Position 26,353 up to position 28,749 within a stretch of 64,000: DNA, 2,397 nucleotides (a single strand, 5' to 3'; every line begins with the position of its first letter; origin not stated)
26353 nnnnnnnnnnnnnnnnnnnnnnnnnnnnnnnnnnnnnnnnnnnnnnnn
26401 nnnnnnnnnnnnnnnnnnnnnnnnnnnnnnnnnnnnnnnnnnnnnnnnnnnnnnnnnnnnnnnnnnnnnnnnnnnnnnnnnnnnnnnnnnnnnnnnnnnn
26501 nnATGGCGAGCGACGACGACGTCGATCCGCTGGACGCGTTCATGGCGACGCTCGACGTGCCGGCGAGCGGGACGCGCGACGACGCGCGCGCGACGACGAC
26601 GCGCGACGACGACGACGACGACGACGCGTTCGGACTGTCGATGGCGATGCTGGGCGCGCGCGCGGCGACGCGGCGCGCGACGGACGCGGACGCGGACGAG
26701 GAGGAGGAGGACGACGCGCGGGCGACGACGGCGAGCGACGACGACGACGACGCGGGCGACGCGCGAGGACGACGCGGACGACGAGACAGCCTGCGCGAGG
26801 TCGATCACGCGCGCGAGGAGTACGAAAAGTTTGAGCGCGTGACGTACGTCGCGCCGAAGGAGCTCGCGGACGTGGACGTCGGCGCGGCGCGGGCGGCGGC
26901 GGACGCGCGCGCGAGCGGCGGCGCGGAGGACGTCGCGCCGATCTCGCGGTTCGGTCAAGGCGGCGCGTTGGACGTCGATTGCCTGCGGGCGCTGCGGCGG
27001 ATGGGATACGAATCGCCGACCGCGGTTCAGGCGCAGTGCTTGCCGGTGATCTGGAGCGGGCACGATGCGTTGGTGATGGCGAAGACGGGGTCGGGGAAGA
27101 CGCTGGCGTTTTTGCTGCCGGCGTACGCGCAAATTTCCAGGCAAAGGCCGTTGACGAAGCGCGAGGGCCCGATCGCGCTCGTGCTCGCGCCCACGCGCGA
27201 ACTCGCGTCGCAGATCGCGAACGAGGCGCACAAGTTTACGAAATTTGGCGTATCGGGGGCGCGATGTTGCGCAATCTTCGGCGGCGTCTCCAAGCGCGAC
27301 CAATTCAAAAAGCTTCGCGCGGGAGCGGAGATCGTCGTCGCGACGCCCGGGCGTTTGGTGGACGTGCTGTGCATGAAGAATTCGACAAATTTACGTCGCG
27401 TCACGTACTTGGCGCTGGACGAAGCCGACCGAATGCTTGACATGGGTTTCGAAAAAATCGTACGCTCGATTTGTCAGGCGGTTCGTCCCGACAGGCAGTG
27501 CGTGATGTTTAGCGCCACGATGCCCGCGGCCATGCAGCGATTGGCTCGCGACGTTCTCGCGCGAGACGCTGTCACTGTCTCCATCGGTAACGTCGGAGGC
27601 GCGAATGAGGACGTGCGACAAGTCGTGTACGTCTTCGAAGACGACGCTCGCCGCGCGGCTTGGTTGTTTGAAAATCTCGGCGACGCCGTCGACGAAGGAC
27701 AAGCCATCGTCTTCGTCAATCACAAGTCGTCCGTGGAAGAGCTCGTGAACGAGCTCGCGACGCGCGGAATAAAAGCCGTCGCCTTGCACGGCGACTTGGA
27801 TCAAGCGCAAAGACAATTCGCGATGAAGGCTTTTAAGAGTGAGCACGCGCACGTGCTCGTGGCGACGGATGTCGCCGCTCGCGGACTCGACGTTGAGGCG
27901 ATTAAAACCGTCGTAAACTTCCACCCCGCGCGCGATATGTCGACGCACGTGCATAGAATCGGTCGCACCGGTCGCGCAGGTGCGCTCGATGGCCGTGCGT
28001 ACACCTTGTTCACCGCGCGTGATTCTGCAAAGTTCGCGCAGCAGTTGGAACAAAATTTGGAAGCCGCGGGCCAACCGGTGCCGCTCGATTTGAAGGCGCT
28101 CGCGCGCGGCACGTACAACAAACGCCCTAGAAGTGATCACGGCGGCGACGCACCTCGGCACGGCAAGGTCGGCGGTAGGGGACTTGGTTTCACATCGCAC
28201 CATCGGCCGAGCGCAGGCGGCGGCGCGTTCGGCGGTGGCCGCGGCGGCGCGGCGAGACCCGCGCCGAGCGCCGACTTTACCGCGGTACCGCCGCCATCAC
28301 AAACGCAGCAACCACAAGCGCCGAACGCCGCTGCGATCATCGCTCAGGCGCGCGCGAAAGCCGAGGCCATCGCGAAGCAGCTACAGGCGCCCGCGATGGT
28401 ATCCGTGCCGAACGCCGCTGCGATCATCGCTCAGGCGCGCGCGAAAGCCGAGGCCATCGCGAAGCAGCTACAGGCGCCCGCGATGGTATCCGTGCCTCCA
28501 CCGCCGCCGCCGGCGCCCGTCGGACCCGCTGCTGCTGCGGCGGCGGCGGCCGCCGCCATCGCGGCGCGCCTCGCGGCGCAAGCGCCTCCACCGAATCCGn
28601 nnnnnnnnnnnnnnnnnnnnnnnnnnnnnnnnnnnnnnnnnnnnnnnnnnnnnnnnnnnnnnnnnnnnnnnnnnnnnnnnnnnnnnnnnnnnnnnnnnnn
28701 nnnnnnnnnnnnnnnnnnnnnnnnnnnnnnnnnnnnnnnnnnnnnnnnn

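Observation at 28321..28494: Perfect 87-bp in-frame tandem duplication inside the DDX42 C-terminal tail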

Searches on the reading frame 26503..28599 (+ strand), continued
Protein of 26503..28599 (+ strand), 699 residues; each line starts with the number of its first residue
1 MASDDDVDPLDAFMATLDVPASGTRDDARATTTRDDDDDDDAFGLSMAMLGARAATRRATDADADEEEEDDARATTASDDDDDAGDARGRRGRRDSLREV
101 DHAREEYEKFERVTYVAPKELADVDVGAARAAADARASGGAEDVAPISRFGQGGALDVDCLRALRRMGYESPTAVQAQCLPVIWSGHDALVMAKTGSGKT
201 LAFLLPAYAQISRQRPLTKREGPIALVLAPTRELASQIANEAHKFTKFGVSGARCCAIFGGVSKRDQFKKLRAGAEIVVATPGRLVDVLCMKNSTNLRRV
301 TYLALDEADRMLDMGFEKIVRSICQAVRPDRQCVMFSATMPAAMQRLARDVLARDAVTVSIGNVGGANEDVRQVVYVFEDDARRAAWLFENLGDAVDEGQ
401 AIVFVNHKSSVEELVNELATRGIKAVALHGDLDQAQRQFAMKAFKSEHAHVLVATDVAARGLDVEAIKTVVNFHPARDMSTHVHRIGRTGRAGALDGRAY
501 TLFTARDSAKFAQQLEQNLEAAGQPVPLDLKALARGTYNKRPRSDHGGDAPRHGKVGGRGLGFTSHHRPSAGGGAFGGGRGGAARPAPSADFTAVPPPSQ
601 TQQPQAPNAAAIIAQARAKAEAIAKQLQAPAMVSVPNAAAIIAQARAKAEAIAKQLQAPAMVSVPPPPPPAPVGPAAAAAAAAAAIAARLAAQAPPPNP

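Call 32: search_solved_structures(query=window:26503-28599:+, max_evalue=1e-30, show_alignments=1)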
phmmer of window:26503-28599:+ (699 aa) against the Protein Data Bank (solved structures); distinct sequences matched with E-value up to 1e-30: 112 (the best 60 are shown).
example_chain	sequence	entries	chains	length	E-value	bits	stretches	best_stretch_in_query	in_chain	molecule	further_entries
8hk1_E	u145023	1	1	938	3.4e-112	379.4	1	3-580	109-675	ATP-dependent RNA helicase DDX42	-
7evn_E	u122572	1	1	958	3.6e-112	379.3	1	3-580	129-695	ATP-dependent RNA helicase DDX42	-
8dpe_A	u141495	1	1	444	4.7e-105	355.8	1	105-535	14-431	ATP-dependent RNA helicase DDX42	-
6y50_p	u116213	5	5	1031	1e-101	344.7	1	5-536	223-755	Probable ATP-dependent RNA helicase DDX46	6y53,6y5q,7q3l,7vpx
7evo_E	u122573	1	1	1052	1.1e-101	344.7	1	5-536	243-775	RNA helicase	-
8ark_A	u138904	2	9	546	2e-91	310.8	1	107-583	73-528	ATP-dependent RNA helicase DBP2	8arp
6uv0_A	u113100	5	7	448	3.1e-85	290.3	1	97-528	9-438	Probable ATP-dependent RNA helicase DDX17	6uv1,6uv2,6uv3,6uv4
4nho_A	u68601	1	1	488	2.1e-78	267.8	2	146-326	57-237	Probable ATP-dependent RNA helicase DDX23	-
3jcr_F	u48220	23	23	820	8.3e-78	265.8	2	146-326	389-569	hPrp28 | Probable ATP-dependent RNA helicase DDX23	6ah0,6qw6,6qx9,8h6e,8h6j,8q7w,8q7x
8c6j_CD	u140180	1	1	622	3.8e-75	257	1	158-537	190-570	Probable ATP-dependent RNA helicase DDX41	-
2db3_A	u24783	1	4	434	5e-74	253.3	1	141-530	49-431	ATP-dependent RNA helicase vasa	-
7oqb_p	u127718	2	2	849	2.8e-70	240.9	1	79-504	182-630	Pre-mRNA-processing ATP-dependent RNA helicase PRP5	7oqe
5dtu_A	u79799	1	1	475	1.1e-69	238.9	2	156-328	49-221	Prp28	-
4ljy_A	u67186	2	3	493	3.3e-69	237.4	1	104-504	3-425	Pre-mRNA-processing ATP-dependent RNA helicase PRP5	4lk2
6o5f_A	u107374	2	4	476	3.7e-69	237.2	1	167-540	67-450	ATP-dependent RNA helicase DDX3X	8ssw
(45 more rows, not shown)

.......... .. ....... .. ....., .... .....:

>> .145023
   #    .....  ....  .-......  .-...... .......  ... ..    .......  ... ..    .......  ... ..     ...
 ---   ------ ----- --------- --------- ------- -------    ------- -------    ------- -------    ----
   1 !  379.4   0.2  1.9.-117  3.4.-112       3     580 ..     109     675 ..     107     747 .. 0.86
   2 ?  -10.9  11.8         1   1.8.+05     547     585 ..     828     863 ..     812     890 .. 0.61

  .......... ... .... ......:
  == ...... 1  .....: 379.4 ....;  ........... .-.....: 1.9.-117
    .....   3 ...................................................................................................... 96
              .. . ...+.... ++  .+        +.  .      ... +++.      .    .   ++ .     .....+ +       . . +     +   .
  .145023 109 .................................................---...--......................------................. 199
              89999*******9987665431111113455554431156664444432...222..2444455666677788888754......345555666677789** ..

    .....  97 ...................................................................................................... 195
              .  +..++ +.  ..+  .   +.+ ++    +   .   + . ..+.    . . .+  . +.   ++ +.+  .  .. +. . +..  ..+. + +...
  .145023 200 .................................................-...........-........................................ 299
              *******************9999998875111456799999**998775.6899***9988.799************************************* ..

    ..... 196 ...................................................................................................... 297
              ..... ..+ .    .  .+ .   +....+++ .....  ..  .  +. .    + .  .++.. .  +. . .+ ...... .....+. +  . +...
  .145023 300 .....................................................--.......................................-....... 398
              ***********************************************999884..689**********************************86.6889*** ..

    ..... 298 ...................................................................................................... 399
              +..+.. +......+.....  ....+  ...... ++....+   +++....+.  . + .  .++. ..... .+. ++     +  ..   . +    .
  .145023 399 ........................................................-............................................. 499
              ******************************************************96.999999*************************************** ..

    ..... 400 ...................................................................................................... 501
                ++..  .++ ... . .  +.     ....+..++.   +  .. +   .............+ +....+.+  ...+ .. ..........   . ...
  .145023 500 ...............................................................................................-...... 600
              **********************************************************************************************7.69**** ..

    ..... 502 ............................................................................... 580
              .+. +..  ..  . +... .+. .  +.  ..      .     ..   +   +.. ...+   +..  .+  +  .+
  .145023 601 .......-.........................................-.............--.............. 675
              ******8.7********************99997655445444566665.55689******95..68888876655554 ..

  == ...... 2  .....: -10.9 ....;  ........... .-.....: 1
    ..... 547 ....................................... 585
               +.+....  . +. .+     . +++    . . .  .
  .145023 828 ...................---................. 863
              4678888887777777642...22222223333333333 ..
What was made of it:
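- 26503..28602 (+): Intronless CDS (699 aa plus stop) of the DDX42/RH24-type DEAD-box helicase that contains the repeat. Best PDB hit is human DDX42 8hk1_E, E = 3.4e-112 (call 32).
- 26524..26544 (+): N-terminal DPLDAFM motif (aa 8-14), aligned to the region of human DDX42 that holds the SF3B1-anchoring helix alpha-3. Aligns to human DDX42 residues 109-121 (call 32).
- On DDX42/RH24 subfamily of DEAD-box helicases: PDB: DDX42 379 bits, DDX46 345, DBP2 311 (call 32).
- Closest known: Human DDX42. Different: The alignment to human DDX42 ends at about residue 580 (call 32).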

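Call 35: find_encoding_contigs(protein=P0124, flank=1500, max_places=3)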
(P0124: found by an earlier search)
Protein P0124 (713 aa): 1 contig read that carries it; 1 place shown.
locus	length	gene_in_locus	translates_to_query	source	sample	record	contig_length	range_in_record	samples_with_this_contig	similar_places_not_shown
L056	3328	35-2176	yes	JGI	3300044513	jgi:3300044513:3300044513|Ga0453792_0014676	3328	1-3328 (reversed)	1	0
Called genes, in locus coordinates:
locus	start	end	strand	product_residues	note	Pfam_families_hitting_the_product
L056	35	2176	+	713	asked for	PF00270:DEAD, PF04851:ResIII (weak), PF00271:Helicase_C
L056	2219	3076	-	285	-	-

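Call 47: predict_structure(alignment_id=A1)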
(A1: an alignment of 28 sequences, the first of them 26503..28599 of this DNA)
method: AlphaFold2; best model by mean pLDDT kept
length: 699 residues; sequences in the alignment: 28
mean_pLDDT: 73.7   pTM: 0.54
mean pLDDT of the five models: 73.7, 71.1, 70.7, 70.3, 70.0
residues with pLDDT >= 90: 251; 70-90: 221; 50-70: 62; < 50: 165
segments of 3 or more residues with pLDDT < 50: 1-6, 17-42, 53-92, 492-494, 544-607, 629-634, 657-673
pLDDT, mean of each block of 10 residues (from residue 1): 51 61 34 34 52 43 34 30 32 72 92 88 85 83 87 90 92 92 94 80 94 90 94 92 91 88 92 94 94 89 93 89 95 89 87 91 59 88 93 89 92 94 92 88 89 85 73 86 68 65 90 88 85 87 45 37 38 37 35 33 43 78 66 56 77 60 36 64 85 66
secondary structure, 60 per line:
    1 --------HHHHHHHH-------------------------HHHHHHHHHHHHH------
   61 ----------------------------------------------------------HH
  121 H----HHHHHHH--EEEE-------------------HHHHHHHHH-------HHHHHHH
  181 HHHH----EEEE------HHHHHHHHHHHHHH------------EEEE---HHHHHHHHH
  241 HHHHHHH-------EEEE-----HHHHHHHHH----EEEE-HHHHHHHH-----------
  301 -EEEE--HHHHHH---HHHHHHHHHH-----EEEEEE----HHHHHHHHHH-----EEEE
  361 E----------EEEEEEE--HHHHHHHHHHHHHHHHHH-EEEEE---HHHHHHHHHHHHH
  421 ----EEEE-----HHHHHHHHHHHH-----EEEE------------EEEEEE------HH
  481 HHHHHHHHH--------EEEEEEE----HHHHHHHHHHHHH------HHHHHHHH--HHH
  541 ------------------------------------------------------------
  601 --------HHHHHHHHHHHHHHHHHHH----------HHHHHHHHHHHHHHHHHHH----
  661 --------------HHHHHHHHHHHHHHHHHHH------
elements in order (helices of 4 or more, strands of 3 or more residues): H9-16 H42-54 H126-132 E135-138 H158-166 H174-184 E189-192 H199-212 E225-228 H232-247 E255-258 H264-272 E277-280 H282-289 E302-305 H308-313 H317-326 E332-337 H342-351 E357-361 E372-378 H381-398 E400-404 H408-420 E425-428 H434-445 E451-454 E467-472 H479-489 E498-504 H509-521 H528-535 H609-627 H638-656 H675-693
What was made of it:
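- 28525..28581 (+): Terminal Ala-rich helix (aa 675-693) carrying the AIAARL motif, a second and older related motif shared with Chlorella and Nannochloris orthologues. AF2 helix 675-693 (call 47).
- AF2 gives helices at 609-627, 638-656 and 675-693 in an otherwise low-confidence tail (call 47).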

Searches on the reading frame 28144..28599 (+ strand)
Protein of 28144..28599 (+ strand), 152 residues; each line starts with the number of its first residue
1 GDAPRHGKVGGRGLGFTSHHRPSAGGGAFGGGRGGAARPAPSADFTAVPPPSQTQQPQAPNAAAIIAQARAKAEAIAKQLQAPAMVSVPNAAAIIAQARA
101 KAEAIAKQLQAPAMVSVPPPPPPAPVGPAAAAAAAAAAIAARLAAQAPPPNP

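Call 52: search_protein_families(library=pfam, proteins=[window:28144-28599:+], max_evalue=10)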
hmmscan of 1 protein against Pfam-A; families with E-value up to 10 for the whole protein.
seq(152 aa): 5 families
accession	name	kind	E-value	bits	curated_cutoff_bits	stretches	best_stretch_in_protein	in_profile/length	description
PF18305.6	DNA_pol_A_exoN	-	0.049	14.4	23.5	2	49-84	2-37/87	3' to 5' exonuclease C-terminal domain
PF01408.29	GFO_IDH_MocA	-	0.18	12.9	24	1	54-102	21-54/120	Oxidoreductase family, NAD-binding Rossmann fold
PF03255.19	ACCA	-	1.4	8.5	23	1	64-96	162-194/310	Acetyl co-enzyme A carboxylase carboxyltransferase-like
PF02545.19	Maf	-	6.2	6.9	27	1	45-86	22-65/187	Maf-like protein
PF13472.12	Lipase_GDSL_2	-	8.5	7.3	32.9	0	74-141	87-136/178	GDSL-like Lipase/Acylhydrolase family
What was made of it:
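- Tried and rejected: All Pfam matches fall below their cut-offs (best E = 0.049, 14 bits against a cut-off of 23.5, call 52).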

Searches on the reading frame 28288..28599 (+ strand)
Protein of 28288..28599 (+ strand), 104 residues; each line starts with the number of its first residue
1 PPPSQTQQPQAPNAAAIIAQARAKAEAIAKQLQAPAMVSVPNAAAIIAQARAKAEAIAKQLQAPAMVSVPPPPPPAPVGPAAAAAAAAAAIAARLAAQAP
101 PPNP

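Call 33: search_solved_structures(query=window:28288-28599:+, max_evalue=10, show_alignments=3)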
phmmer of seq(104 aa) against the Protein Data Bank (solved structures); distinct sequences matched with E-value up to 10: 5.
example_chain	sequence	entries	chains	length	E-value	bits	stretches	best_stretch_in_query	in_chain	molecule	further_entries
9sgj_A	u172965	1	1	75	0.8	13.7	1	14-63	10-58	Fd3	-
5vps_A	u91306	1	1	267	1.1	13.3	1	16-76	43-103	Short-chain dehydrogenase/reductase SDR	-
2ri0_A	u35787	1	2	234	1.5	12.9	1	12-71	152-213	Glucosamine-6-phosphate deaminase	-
2ri1_A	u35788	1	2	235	1.5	12.9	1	12-71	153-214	Glucosamine-6-phosphate deaminase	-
9m70_B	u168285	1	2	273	4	11.5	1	19-97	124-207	Acetyl-coenzyme A carboxylase carboxyl transferase subunit alpha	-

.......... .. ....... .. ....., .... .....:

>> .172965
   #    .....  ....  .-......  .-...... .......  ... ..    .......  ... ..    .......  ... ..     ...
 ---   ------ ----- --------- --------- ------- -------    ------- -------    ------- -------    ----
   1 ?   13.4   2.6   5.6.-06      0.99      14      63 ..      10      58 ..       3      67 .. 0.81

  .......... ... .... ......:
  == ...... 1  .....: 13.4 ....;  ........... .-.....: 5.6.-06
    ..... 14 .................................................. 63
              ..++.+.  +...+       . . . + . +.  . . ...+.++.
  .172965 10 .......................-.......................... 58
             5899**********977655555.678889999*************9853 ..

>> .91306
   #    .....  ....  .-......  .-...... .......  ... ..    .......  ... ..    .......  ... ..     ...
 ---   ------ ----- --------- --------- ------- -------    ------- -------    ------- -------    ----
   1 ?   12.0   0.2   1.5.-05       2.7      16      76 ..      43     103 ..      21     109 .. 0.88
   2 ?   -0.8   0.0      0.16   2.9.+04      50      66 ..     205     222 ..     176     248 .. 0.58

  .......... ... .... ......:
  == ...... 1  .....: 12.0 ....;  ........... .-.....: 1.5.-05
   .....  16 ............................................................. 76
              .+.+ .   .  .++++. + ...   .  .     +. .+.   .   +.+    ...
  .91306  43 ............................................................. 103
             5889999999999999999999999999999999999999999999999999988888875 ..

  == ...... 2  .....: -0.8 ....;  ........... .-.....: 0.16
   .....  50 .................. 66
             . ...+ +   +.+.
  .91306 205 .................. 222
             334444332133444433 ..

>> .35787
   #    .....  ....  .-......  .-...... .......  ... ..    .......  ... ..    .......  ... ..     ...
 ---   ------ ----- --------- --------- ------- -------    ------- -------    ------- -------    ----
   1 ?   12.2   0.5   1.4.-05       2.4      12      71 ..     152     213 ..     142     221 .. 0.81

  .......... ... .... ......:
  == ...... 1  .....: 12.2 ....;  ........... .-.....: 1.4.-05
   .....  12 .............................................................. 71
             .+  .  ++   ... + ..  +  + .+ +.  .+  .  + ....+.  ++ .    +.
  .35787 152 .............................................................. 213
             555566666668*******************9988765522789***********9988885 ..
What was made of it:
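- Tried and rejected: Searching PDB sequences with the tail gave only E of 0.8 or higher (call 33).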
